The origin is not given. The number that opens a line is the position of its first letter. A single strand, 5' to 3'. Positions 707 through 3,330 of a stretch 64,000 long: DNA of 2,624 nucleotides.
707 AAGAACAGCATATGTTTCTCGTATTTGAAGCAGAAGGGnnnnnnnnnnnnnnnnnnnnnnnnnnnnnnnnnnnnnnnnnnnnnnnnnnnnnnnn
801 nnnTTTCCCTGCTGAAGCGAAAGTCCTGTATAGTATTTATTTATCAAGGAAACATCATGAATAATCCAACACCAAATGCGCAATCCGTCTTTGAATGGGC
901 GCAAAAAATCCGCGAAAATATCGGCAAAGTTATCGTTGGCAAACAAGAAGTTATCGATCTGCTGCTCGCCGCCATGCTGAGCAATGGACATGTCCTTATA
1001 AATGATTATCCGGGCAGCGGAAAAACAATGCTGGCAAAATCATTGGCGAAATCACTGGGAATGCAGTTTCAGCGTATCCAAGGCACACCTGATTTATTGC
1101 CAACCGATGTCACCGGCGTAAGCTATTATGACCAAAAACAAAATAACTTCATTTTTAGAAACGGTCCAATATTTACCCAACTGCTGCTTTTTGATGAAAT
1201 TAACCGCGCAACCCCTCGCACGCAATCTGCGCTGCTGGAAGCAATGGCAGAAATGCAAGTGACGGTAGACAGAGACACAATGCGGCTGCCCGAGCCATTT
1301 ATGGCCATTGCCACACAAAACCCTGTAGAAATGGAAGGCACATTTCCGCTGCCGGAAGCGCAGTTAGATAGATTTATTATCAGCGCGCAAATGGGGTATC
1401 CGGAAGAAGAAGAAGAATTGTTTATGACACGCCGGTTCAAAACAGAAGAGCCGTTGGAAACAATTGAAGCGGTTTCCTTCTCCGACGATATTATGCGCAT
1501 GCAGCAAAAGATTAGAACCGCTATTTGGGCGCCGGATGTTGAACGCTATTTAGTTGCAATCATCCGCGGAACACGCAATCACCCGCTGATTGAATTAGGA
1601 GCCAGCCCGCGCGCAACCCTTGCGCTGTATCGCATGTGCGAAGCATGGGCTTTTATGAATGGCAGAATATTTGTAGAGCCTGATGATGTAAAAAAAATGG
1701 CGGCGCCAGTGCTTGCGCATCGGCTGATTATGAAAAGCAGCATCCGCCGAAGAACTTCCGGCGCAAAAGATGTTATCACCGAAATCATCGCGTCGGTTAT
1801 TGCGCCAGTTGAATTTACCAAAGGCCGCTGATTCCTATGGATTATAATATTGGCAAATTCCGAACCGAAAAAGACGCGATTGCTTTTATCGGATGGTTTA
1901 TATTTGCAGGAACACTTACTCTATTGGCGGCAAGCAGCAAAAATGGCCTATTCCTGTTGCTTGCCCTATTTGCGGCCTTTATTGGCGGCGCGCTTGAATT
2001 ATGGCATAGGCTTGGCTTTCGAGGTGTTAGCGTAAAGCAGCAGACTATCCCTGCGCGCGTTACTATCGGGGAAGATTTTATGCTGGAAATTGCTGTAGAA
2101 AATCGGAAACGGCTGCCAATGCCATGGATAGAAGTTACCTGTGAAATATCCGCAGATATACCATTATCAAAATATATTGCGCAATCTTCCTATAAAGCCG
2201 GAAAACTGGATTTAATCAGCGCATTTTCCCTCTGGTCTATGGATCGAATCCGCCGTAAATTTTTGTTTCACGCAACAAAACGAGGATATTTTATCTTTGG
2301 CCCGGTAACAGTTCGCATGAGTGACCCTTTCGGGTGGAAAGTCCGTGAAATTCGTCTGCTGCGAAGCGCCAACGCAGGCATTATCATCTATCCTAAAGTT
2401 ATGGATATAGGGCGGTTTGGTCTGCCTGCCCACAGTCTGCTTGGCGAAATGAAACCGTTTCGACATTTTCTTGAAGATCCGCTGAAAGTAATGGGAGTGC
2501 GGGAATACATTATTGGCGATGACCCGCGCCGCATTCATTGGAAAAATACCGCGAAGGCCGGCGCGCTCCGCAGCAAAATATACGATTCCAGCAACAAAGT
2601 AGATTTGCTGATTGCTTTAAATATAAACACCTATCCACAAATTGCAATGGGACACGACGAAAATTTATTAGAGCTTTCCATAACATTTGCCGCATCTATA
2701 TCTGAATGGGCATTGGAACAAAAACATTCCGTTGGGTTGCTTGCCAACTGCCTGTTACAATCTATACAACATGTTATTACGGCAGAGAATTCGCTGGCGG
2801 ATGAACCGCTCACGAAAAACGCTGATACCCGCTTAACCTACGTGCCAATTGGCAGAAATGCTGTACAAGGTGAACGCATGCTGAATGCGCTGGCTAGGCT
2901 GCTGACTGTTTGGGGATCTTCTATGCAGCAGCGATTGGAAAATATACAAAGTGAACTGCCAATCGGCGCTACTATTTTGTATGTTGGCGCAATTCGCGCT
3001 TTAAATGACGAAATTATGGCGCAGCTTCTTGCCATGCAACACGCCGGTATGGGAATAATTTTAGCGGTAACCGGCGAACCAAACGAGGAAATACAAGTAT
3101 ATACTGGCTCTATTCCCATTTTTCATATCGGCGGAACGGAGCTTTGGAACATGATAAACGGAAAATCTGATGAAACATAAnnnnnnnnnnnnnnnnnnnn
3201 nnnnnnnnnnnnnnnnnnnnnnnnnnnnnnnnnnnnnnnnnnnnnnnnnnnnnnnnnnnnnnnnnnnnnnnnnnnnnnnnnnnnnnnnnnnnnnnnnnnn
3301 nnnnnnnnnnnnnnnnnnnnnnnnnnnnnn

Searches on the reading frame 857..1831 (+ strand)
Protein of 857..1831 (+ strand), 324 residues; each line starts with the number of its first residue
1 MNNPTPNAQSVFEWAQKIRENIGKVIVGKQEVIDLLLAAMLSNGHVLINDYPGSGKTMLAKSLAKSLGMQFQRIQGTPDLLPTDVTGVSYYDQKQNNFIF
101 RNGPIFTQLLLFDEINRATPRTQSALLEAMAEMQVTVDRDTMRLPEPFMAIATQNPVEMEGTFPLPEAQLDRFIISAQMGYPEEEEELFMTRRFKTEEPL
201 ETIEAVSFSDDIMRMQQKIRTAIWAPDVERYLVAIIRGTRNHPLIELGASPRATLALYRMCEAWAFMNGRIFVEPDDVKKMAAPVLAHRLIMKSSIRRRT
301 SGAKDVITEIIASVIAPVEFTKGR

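Call 17: search_protein_families(library=ncbifam, proteins=[window:857-1831:+])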
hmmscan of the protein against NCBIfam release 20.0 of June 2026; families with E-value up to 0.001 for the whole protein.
window:857-1831:+ (324 aa): 10 families
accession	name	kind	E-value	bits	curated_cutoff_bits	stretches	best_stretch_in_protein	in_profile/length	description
TIGR02031.1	BchD-ChlD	equivalog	2.2e-11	43.2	499.55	1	46-292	19-273/608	magnesium chelatase ATPase subunit D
TIGR02442.1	Cob-chelat-sub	hypoth_equivalog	8.8e-10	37.6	779.45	1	109-297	130-317/641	putative cobaltochelatase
TIGR02640.1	gas_vesic_GvpN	equivalog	1.4e-07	31.3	266.8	1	110-197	109-199/262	gas vesicle protein GvpN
NF047784.1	MadB_ATPase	equivalog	1.5e-06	27.6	475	0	109-187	141-214/298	MadB family AAA-type ATPase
TIGR02030.1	BchI-ChlI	equivalog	6.8e-06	25.5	466.95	1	109-291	134-315/337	magnesium chelatase ATPase subunit I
TIGR00635.1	ruvB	equivalog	2.9e-05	23.3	299.05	1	42-137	29-114/305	Holliday junction branch migration DNA helicase RuvB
NF000868.0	PRK00080.1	equivalog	3.5e-05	22.9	282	1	43-135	51-131/330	Holliday junction branch migration DNA helicase RuvB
TIGR01243.1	CDC48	subfamily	0.00065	18.1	802.65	1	45-175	489-618/733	CDC48 family AAA ATPase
NF001679.0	PRK00440.1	equivalog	0.00084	18.5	303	0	13-132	7-129/322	replication factor C small subunit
TIGR00764.1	lon_rel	equivalog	0.00093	17.9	516.6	0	25-68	19-62/608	ATP-dependent protease LonB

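Call 21: find_encoding_contigs(protein=window:857-1831:+, flank=10000, max_places=10)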
Protein window:857-1831:+ (324 aa): 4 contigs read that carry it; 4 places shown.
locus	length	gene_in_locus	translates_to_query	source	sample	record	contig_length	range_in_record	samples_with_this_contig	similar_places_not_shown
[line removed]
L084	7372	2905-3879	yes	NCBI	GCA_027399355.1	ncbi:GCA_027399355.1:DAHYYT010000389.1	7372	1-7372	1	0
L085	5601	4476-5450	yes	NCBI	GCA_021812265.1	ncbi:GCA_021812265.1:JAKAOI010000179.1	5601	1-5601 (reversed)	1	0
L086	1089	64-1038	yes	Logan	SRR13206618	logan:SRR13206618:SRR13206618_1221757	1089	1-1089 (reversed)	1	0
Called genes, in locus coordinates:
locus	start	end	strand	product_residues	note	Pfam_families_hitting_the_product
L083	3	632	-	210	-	?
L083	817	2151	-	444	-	PF02550:AcetylCoA_hydro, PF13336:AcetylCoA_hyd_C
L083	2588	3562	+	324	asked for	PF05496:RuvB_N (faint), PF20030:bpMoxR, PF01078:Mg_chelatase (faint), PF00004:AAA, PF07726:AAA_3, PF07728:AAA_5, PF17863:AAA_lid_2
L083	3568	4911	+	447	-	-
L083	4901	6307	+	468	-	PF13559:DUF4129 (faint)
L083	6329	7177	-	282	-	PF04909:Amidohydro_2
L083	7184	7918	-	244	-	PF00005:ABC_tran, PF13304:AAA_21 (faint)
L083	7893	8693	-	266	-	PF00005:ABC_tran, PF12399:BCA_ABC_TP_C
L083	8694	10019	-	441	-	PF02653:BPD_transp_2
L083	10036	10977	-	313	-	PF02653:BPD_transp_2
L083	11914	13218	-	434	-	PF13458:Peripla_BP_6, PF01094:ANF_receptor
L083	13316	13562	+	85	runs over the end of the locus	-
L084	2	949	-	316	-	?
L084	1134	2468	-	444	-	PF02550:AcetylCoA_hydro, PF13336:AcetylCoA_hyd_C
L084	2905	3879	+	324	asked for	PF05496:RuvB_N (faint), PF20030:bpMoxR, PF01078:Mg_chelatase (faint), PF00004:AAA, PF07726:AAA_3, PF07728:AAA_5, PF17863:AAA_lid_2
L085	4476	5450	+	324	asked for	PF05496:RuvB_N (faint), PF20030:bpMoxR, PF01078:Mg_chelatase (faint), PF00004:AAA, PF07726:AAA_3, PF07728:AAA_5, PF17863:AAA_lid_2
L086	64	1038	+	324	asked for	PF05496:RuvB_N (faint), PF20030:bpMoxR, PF01078:Mg_chelatase (faint), PF00004:AAA, PF07726:AAA_3, PF07728:AAA_5, PF17863:AAA_lid_2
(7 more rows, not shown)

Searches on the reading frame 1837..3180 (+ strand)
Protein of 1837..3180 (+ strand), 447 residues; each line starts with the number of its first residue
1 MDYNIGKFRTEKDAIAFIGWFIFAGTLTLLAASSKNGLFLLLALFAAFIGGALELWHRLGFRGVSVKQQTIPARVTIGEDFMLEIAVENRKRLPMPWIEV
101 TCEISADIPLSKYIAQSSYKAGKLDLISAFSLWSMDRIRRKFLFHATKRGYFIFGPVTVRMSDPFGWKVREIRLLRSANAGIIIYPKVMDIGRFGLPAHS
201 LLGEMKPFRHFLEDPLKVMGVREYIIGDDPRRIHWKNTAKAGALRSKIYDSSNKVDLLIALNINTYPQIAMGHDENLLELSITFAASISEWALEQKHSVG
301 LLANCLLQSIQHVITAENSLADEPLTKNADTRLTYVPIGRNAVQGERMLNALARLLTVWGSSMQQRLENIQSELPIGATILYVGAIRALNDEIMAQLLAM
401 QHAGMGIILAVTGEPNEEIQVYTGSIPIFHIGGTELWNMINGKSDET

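Call 17: search_protein_families(library=ncbifam, proteins=[window:1837-3180:+])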
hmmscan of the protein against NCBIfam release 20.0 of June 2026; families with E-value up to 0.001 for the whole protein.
window:1837-3180:+ (447 aa): 0 families

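Call 44: search_protein_families(library=pfam, proteins=[window:1837-3180:+], max_evalue=0.001)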
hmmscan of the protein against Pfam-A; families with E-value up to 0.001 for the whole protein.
window:1837-3180:+ (447 aa): 1 family
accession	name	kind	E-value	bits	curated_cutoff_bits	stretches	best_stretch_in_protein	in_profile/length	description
PF01882.25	DUF58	-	4.1e-06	26.6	23.4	1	221-303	2-83/216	Protein of unknown function DUF58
